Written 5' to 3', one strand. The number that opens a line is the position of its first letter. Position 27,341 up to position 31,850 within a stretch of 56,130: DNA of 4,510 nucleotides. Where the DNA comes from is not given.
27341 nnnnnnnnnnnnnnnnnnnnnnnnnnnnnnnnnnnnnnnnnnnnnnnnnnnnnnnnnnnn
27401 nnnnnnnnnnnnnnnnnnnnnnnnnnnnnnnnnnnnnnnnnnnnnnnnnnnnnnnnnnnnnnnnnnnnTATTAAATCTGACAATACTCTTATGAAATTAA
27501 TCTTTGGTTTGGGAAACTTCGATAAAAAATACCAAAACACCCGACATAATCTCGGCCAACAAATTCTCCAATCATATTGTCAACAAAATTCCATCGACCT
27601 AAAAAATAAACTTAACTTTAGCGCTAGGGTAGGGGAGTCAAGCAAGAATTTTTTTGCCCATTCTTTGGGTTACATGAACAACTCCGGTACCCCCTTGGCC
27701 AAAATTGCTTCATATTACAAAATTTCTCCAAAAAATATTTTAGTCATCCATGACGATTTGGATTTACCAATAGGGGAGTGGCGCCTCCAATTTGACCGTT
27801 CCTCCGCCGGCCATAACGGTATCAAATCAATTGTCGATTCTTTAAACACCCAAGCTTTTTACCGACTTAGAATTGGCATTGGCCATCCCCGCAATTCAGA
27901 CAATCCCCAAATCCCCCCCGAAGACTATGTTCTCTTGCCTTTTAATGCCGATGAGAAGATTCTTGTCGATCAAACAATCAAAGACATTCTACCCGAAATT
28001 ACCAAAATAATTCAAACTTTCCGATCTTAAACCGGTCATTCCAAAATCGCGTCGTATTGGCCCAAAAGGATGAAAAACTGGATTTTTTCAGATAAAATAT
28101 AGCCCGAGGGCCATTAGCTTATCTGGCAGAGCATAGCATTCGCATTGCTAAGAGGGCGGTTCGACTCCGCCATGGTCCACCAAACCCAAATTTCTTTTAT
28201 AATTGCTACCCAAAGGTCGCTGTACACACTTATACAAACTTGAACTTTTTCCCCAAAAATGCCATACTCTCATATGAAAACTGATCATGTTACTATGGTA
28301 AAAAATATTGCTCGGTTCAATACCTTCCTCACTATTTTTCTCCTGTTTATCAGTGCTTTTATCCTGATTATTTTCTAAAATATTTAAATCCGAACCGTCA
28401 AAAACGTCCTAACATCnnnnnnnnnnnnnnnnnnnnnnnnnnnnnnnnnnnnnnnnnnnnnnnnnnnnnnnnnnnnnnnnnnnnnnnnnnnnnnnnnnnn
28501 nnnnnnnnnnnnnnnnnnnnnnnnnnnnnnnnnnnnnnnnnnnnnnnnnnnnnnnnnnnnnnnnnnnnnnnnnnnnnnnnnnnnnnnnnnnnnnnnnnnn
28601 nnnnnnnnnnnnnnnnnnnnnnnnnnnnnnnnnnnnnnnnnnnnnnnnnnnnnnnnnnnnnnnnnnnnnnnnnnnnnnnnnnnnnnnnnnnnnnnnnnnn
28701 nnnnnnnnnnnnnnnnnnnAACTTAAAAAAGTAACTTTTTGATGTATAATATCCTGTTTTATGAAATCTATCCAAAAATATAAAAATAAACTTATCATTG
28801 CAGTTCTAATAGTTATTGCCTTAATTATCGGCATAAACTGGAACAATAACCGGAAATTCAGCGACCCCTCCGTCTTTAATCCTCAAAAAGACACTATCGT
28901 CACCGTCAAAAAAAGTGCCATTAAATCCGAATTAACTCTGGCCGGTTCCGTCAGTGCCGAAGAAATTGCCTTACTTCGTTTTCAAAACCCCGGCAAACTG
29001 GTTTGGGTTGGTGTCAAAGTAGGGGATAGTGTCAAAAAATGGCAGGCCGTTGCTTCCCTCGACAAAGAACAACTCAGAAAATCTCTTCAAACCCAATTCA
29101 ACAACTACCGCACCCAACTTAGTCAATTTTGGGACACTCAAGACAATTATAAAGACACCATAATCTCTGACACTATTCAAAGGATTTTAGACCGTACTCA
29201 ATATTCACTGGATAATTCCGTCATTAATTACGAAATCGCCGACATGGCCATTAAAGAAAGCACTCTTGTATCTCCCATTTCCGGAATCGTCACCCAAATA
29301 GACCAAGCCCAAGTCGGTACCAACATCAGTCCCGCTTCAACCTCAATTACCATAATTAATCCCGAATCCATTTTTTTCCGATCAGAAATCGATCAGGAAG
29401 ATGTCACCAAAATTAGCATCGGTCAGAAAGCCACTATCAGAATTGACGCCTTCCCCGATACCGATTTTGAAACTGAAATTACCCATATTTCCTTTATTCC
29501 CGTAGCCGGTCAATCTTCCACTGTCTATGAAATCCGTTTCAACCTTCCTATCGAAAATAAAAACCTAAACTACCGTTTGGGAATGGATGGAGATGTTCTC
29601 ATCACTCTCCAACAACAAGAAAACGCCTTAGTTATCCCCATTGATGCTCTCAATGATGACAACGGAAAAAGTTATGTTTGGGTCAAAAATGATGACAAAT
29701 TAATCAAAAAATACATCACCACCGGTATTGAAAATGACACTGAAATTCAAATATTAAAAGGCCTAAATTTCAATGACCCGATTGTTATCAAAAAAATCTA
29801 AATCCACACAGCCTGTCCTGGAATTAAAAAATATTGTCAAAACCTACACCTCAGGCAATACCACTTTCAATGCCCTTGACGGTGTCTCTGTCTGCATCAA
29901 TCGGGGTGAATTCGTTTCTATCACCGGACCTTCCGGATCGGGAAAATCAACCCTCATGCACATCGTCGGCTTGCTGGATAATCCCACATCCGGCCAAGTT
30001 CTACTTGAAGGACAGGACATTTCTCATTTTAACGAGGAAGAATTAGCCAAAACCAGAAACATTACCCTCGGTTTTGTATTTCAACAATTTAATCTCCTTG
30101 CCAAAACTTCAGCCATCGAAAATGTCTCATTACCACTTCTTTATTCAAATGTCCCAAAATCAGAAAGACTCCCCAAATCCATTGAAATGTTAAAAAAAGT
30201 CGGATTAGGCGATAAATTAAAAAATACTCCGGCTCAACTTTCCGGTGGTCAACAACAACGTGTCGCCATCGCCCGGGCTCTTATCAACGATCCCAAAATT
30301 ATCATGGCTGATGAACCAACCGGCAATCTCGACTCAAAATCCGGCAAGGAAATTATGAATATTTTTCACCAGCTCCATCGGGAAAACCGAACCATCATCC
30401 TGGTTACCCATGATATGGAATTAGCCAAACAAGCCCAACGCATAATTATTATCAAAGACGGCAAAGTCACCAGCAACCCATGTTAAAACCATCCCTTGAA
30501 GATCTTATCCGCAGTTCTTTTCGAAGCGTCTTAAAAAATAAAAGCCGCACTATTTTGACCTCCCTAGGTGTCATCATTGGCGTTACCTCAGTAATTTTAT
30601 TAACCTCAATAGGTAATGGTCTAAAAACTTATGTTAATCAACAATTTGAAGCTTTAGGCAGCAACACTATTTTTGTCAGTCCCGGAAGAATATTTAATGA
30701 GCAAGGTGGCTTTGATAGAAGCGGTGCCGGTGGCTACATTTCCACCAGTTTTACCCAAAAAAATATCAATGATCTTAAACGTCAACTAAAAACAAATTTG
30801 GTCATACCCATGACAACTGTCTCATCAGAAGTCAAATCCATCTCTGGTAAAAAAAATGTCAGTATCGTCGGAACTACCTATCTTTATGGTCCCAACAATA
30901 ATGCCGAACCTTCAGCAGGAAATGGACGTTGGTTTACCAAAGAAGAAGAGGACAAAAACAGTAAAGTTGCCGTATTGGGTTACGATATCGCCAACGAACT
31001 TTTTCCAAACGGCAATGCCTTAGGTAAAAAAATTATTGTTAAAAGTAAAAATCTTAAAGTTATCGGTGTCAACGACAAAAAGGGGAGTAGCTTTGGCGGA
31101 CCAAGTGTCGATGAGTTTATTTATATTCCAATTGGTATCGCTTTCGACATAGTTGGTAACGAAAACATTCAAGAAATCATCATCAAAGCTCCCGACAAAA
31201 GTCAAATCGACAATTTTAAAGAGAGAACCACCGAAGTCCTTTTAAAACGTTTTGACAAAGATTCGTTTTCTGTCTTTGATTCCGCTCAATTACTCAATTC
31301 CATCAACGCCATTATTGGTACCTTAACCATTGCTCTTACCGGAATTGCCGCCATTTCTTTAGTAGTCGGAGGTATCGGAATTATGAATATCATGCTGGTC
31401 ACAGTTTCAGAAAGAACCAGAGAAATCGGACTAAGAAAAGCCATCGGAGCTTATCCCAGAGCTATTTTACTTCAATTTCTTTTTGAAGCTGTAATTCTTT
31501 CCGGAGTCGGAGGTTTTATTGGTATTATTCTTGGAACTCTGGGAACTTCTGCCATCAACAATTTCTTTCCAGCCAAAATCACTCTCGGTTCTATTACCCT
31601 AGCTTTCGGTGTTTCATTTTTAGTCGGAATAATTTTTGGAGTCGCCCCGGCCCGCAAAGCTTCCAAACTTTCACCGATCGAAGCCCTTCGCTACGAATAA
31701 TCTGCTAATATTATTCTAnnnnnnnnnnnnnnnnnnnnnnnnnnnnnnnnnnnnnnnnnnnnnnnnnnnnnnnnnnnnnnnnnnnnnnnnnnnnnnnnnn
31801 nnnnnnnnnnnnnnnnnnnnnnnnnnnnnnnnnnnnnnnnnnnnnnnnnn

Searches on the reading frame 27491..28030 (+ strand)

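Call 79: search_protein_families(library=pfam, proteins=[window:27491-28030:+], max_evalue=0.0001)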
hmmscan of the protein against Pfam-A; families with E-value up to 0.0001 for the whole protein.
window:27491-28030:+ (179 aa): 1 family
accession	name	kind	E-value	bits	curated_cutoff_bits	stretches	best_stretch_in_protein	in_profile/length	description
PF01195.25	Pept_tRNA_hydro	-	1.6e-49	168.7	27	1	3-175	1-172/183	Peptidyl-tRNA hydrolase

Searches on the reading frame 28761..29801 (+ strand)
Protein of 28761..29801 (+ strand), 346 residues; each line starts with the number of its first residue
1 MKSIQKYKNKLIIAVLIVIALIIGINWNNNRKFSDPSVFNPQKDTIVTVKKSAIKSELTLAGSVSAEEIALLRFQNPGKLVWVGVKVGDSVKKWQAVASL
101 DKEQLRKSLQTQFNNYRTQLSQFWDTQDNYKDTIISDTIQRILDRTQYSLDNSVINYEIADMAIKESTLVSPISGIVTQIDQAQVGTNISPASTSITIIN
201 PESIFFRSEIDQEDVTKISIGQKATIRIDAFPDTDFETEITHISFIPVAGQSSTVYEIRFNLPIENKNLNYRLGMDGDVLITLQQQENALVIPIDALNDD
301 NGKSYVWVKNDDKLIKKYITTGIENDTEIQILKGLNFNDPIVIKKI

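Call 81: search_protein_families(library=pfam, proteins=[window:28761-29801:+], max_evalue=0.0001)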
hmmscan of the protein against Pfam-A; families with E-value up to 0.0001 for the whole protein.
window:28761-29801:+ (346 aa): 2 families
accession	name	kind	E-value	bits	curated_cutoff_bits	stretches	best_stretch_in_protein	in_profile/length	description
PF16576.10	HlyD_D23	-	4.2e-14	52.8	30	1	55-269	3-208/214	Barrel-sandwich domain of CusB or HlyD membrane-fusion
PF13437.12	HlyD_3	-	3.5e-10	41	22.2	1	168-265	1-96/106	HlyD family secretion protein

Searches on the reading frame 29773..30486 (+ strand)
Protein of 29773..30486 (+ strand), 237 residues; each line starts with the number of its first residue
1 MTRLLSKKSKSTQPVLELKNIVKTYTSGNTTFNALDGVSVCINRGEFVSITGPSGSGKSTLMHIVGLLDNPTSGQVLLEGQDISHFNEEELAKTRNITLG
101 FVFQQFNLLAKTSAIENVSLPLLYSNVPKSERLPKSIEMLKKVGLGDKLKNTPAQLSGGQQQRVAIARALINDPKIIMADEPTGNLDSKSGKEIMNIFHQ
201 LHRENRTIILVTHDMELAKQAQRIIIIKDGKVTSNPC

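Call 81: search_protein_families(library=pfam, proteins=[window:29773-30486:+], max_evalue=0.0001)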
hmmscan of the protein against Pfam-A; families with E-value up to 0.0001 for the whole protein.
window:29773-30486:+ (237 aa): 4 families
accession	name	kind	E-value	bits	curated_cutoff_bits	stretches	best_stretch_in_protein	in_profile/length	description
PF00005.33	ABC_tran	-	1.4e-33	116.8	25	1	35-183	1-136/137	ABC transporter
PF13304.12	AAA_21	-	1.9e-08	35.2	27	0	48-126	2-102/304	AAA domain, putative AbiEii toxin, Type IV TA system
PF02463.25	SMC_N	-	1.8e-06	28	40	0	46-228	25-212/220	RecF/RecN/SMC N terminal domain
PF13555.12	AAA_29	-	5.3e-05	23.3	27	0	36-62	13-39/61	P-loop containing region of AAA domain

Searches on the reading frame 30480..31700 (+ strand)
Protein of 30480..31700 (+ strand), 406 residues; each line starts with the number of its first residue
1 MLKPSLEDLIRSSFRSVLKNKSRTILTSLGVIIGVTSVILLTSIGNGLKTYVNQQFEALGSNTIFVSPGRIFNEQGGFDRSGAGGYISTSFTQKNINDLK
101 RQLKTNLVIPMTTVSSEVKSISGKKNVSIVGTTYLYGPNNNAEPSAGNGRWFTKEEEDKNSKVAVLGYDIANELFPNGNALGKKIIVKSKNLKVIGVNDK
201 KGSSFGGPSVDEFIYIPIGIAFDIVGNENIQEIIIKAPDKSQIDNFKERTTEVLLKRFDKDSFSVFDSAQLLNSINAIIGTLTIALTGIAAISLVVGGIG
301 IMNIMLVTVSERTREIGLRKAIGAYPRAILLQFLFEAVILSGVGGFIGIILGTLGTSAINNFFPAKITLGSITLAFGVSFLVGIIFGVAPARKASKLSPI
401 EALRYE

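Call 81: search_protein_families(library=pfam, proteins=[window:30480-31700:+], max_evalue=0.0001)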
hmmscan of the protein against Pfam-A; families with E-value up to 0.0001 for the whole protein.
window:30480-31700:+ (406 aa): 2 families
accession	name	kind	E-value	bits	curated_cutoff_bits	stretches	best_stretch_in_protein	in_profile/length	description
PF12704.14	MacB_PCD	-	1.2e-38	134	27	1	24-252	1-206/207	MacB-like periplasmic core domain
PF02687.27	FtsX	-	3.7e-20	72.6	25.5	1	289-399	3-120/120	FtsX-like permease C-terminal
